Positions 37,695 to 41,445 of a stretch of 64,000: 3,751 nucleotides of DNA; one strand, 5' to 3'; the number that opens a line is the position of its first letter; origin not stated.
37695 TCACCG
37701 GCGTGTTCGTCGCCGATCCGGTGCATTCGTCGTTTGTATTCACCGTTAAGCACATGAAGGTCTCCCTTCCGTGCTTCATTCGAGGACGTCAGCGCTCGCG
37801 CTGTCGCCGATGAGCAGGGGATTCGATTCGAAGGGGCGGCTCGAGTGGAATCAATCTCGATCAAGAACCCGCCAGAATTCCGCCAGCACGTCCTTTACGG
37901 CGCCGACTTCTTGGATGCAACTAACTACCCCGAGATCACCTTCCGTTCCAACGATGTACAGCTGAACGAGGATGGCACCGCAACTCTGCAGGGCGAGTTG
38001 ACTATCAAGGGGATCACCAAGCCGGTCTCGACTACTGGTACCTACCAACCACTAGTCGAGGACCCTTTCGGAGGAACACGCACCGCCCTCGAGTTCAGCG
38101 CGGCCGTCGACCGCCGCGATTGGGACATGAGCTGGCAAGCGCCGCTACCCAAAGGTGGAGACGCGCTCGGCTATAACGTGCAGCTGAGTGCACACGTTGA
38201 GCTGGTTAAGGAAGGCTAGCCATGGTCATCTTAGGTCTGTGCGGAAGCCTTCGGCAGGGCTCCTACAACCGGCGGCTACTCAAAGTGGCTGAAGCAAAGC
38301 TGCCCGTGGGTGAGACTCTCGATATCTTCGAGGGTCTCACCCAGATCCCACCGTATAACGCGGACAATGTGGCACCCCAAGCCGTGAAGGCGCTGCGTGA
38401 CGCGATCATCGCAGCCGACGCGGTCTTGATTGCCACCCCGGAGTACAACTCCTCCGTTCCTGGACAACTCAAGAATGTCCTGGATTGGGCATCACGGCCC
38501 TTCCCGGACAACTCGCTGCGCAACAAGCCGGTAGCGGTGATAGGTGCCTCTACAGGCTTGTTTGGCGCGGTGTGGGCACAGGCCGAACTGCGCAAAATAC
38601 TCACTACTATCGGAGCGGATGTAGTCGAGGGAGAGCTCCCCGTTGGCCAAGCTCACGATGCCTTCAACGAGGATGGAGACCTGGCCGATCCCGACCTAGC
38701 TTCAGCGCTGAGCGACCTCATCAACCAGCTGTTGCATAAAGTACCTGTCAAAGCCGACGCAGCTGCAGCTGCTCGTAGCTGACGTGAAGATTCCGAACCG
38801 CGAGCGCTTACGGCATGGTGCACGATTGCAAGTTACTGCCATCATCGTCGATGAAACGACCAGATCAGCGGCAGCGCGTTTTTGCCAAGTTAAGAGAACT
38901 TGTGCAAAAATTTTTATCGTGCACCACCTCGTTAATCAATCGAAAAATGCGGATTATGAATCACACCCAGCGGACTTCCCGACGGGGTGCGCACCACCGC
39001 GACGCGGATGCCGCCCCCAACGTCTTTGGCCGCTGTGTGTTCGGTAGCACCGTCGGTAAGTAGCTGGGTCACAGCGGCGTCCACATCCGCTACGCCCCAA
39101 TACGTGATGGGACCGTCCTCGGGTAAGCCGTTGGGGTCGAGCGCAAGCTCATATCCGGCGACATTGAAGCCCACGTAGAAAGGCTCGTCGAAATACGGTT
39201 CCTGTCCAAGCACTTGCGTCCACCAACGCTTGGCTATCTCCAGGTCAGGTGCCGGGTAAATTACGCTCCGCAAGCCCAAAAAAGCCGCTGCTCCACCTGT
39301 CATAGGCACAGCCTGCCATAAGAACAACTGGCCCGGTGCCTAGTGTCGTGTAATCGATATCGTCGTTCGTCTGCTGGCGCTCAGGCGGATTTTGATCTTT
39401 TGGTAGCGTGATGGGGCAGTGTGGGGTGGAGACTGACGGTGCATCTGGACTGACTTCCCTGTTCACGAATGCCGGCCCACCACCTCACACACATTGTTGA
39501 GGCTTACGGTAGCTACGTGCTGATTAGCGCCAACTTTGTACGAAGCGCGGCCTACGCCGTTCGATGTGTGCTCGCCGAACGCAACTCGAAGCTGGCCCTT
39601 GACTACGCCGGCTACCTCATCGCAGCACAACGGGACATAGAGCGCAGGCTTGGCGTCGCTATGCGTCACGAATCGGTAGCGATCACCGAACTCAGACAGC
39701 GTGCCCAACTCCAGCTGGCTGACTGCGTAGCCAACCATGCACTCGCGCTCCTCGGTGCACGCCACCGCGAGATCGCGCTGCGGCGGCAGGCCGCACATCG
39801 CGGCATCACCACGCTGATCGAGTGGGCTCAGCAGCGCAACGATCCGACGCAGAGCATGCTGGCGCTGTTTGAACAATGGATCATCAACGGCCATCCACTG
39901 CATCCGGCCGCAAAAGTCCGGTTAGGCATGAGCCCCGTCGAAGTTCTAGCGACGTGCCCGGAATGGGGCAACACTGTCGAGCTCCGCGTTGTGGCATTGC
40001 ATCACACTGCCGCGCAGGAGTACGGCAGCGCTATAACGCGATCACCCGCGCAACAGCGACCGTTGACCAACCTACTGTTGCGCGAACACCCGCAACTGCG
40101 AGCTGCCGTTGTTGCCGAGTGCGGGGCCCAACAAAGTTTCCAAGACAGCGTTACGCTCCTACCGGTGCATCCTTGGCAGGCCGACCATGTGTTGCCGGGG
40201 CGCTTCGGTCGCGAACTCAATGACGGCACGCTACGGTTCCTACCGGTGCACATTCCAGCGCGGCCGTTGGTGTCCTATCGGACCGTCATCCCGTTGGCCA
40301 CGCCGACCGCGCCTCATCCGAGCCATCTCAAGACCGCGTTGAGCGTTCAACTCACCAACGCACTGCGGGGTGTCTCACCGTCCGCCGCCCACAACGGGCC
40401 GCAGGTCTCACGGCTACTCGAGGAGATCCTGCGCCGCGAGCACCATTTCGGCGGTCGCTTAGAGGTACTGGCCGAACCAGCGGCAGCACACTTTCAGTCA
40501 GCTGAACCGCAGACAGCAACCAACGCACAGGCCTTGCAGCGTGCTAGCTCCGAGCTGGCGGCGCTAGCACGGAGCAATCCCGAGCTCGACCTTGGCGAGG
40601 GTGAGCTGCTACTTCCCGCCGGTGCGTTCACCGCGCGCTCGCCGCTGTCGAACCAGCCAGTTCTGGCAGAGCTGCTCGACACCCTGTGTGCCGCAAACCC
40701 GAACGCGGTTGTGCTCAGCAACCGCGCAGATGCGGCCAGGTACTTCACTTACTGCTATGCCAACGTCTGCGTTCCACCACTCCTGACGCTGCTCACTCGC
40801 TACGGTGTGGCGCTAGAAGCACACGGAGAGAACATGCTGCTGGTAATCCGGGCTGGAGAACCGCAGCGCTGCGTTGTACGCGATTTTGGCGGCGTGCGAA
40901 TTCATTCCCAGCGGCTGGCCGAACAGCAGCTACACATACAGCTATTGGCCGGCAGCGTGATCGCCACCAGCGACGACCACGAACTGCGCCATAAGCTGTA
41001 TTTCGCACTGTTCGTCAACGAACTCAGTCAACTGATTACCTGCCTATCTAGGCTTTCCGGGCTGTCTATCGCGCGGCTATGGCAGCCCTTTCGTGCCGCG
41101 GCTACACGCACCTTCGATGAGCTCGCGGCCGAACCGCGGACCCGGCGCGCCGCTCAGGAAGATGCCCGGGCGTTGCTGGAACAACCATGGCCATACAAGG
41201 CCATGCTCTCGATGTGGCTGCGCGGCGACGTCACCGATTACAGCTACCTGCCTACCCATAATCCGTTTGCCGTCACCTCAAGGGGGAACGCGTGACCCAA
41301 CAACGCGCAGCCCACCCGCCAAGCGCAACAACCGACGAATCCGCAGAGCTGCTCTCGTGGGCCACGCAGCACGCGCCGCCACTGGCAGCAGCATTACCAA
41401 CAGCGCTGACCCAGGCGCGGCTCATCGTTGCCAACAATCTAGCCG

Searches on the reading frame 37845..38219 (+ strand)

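Call 13: search_protein_families(library=pfam, proteins=[window:37845-38219:+])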
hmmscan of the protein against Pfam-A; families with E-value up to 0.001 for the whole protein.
window:37845-38219:+ (124 aa): 1 family
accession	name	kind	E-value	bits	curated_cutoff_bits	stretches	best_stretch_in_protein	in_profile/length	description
PF04264.18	YceI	-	6.7e-19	69.2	23.7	1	6-119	54-149/150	YceI-like domain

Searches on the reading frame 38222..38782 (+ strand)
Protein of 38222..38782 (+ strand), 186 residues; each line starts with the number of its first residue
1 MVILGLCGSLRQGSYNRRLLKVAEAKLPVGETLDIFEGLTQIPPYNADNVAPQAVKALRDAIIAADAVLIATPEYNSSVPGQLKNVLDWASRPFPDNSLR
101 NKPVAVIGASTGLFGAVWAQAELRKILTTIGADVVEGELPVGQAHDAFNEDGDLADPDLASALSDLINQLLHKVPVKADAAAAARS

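Call 13: search_protein_families(library=pfam, proteins=[window:38222-38782:+])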
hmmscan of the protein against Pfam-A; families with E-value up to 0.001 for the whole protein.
window:38222-38782:+ (186 aa): 2 families
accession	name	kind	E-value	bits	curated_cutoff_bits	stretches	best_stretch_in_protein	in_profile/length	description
PF03358.20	FMN_red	-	2.1e-38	131.7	24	1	1-146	1-152/152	NADPH-dependent FMN reductase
PF02525.22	Flavodoxin_2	-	6.8e-08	32.9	27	1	14-136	19-171/198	Flavodoxin-like fold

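Call 15: find_encoding_contigs(protein=window:38222-38782:+, flank=3000, max_places=10)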
Protein window:38222-38782:+ (186 aa): 2 contigs read that carry it; 2 places shown.
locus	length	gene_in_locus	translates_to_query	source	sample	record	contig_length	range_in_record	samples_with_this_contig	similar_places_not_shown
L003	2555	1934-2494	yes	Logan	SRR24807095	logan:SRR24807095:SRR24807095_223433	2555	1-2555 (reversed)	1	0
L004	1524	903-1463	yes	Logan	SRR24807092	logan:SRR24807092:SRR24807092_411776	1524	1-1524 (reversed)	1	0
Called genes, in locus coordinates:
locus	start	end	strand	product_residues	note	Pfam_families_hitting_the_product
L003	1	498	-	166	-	?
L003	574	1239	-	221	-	PF00440:TetR_N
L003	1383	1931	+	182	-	PF04264:YceI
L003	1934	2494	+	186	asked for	PF02525:Flavodoxin_2, PF03358:FMN_red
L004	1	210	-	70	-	?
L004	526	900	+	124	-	PF04264:YceI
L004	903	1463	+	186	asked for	PF02525:Flavodoxin_2, PF03358:FMN_red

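Call 47: find_homologous_proteins(query=window:38222-38782:+, max_evalue=1e-40)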
Query window:38222-38782:+ (186 aa): 7734 proteins with E <= 1e-40 among 8000 candidates; the best 120 are listed.
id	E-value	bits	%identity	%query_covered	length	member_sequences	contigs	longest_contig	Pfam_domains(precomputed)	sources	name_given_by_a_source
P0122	1.8e-106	372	97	96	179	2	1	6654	PF02525.23,PF03358.21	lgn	-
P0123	7.5e-105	366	92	98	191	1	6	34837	PF02525.23,PF03358.21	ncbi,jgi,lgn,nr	ncbi:MAG: hypothetical protein DLM55_04605 [Acidimicrobiales bacterium]|nr:MAG: hypothetical protein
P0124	2.2e-85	303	80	94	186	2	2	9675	PF02525.23,PF03358.21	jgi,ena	-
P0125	5.3e-84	298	78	94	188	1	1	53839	PF02525.23,PF03358.21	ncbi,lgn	-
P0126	8.6e-84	298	75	96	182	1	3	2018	PF02525.23,PF03358.21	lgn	-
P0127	1.3e-82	294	77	92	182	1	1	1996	PF02525.23,PF03358.21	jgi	jgi:chromate reductase, NAD(P)H dehydrogenase (quinone)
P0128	2.1e-82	293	77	92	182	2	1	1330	PF02525.23,PF03358.21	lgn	-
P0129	1.9e-81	290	74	96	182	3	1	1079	PF03358.21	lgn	-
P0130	4.6e-81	289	75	92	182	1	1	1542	PF02525.23,PF03358.21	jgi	jgi:chromate reductase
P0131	4.6e-81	289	77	92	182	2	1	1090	PF02525.23,PF03358.21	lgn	-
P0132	6.4e-81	288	74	96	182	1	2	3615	PF02525.23,PF03358.21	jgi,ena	-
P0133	1.2e-80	288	74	96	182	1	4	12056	PF02525.23,PF03358.21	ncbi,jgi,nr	ncbi:MAG TPA: NAD(P)H-dependent oxidoreductase [Pseudonocardiaceae bacterium]|jgi:chromate reductase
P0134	1.6e-80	287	73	96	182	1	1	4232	PF02525.23,PF03358.21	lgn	-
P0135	2.9e-80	286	75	92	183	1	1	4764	PF02525.23,PF03358.21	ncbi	-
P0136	3.1e-80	286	73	98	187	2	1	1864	PF02525.23,PF03358.21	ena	-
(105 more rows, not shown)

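Call 48: find_encoding_contigs(protein=P0123, flank=3000, max_places=6)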
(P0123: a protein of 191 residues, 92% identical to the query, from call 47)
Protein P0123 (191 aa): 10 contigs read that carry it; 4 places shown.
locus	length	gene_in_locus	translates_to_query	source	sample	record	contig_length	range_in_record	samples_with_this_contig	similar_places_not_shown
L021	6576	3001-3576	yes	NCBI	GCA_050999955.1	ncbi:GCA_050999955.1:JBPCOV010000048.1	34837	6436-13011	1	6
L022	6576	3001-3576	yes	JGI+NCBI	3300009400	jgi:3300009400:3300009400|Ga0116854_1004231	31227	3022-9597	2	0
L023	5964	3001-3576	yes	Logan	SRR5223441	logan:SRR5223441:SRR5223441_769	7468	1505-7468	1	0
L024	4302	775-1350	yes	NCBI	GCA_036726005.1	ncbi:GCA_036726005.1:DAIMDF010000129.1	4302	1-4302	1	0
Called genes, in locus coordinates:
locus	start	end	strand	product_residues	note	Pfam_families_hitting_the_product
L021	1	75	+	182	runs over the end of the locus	-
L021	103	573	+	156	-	-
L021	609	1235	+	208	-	-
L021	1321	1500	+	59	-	-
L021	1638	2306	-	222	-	PF00440:TetR_N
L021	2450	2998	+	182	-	PF04264:YceI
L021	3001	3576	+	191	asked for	PF02525:Flavodoxin_2, PF03358:FMN_red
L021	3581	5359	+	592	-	PF04183:IucA_IucC, PF06276:FhuF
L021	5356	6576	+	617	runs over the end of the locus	PF04183:IucA_IucC, PF06276:FhuF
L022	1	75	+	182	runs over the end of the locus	-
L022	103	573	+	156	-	-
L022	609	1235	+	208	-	-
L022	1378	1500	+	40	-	-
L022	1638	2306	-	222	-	PF00440:TetR_N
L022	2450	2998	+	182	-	PF04264:YceI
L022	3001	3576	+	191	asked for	PF02525:Flavodoxin_2, PF03358:FMN_red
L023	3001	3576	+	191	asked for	PF02525:Flavodoxin_2, PF03358:FMN_red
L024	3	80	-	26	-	?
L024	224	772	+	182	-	PF04264:YceI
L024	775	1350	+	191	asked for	PF02525:Flavodoxin_2, PF03358:FMN_red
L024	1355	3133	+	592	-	PF04183:IucA_IucC, PF06276:FhuF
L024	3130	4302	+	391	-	?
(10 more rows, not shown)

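Call 49: find_encoding_contigs(protein=P0122, flank=3000, max_places=4)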
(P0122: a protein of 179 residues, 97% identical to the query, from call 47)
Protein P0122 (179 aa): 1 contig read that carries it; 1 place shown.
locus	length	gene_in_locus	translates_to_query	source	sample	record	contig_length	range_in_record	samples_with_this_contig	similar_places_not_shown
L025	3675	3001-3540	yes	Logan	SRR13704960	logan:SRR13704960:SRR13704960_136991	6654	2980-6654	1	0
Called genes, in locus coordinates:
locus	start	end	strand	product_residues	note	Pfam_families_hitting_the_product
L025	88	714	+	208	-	-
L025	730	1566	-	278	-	PF00756:Esterase, PF12146:Hydrolase_4 (weak), PF12740:PETase (faint)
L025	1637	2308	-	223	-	PF00440:TetR_N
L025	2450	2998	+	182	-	PF04264:YceI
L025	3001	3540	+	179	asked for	PF02525:Flavodoxin_2, PF03358:FMN_red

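Call 50: find_encoding_contigs(protein=P0124, flank=3000, max_places=4)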
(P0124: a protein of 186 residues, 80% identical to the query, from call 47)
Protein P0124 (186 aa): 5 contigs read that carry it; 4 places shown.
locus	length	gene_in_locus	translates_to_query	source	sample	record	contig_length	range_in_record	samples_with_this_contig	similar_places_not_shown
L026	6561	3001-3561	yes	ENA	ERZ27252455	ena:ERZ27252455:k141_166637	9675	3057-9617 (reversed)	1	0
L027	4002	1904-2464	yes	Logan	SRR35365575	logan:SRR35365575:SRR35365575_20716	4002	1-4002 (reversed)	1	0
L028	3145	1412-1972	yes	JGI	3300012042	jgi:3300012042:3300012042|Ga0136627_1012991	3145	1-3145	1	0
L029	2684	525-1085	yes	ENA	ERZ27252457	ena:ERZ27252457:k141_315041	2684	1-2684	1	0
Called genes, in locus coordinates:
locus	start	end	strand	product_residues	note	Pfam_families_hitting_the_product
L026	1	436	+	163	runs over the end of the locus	?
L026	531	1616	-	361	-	PF00226:DnaJ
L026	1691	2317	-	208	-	PF00440:TetR_N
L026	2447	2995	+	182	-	PF04264:YceI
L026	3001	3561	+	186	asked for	PF02525:Flavodoxin_2, PF03358:FMN_red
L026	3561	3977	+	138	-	PF02604:PhdYeFM_antitox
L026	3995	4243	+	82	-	-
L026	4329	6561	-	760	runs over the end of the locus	PF08267:Meth_synt_1, PF01717:Meth_synt_2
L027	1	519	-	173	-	?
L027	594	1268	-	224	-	PF00440:TetR_N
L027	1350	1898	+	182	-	PF04264:YceI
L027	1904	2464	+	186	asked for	PF02525:Flavodoxin_2, PF03358:FMN_red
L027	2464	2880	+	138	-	PF02604:PhdYeFM_antitox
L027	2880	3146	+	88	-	PF05016:ParE_toxin (weak)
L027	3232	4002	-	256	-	?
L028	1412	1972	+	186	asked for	PF02525:Flavodoxin_2, PF03358:FMN_red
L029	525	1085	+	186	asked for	PF02525:Flavodoxin_2, PF03358:FMN_red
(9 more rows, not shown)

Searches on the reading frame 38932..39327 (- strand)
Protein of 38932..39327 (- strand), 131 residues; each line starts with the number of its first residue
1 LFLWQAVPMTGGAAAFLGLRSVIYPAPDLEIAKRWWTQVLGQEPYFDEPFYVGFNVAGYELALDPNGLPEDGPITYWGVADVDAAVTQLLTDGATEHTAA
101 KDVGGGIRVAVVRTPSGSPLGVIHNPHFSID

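Call 13: search_protein_families(library=pfam, proteins=[window:38932-39327:-])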
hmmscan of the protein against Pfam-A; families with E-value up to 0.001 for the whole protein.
window:38932-39327:- (131 aa): 1 family
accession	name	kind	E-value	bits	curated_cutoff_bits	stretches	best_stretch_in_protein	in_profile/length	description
PF00903.31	Glyoxalase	-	1.4e-06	29.2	20.6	1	22-118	5-117/121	Glyoxalase/Bleomycin resistance protein/Dioxygenase superfamily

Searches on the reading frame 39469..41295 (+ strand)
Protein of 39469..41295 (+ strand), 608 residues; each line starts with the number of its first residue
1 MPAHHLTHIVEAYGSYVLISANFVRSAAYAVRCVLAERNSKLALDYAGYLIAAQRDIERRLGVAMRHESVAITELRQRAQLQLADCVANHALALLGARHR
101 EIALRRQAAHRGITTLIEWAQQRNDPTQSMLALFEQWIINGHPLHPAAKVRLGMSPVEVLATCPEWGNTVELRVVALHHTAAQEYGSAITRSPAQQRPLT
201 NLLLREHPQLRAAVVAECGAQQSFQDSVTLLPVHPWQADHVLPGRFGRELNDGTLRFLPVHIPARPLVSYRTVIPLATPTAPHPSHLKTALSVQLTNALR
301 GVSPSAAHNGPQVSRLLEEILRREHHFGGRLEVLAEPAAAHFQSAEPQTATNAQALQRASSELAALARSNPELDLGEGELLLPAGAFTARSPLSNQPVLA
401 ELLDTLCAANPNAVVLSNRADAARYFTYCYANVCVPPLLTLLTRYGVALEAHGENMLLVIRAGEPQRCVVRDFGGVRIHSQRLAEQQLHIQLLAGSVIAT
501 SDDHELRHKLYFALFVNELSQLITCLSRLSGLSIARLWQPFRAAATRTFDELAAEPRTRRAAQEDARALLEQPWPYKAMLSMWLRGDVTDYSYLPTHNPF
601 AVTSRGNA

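Call 13: search_protein_families(library=pfam, proteins=[window:39469-41295:+])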
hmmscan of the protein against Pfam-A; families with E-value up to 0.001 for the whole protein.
window:39469-41295:+ (608 aa): 2 families
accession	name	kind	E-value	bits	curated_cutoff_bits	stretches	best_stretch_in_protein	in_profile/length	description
PF04183.18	IucA_IucC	-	2.9e-55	187.9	25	1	134-388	5-238/239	IucA / IucC family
PF06276.17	FhuF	-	1.4e-27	97.6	25.2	1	429-585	6-154/161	Ferric iron reductase FhuF-like transporter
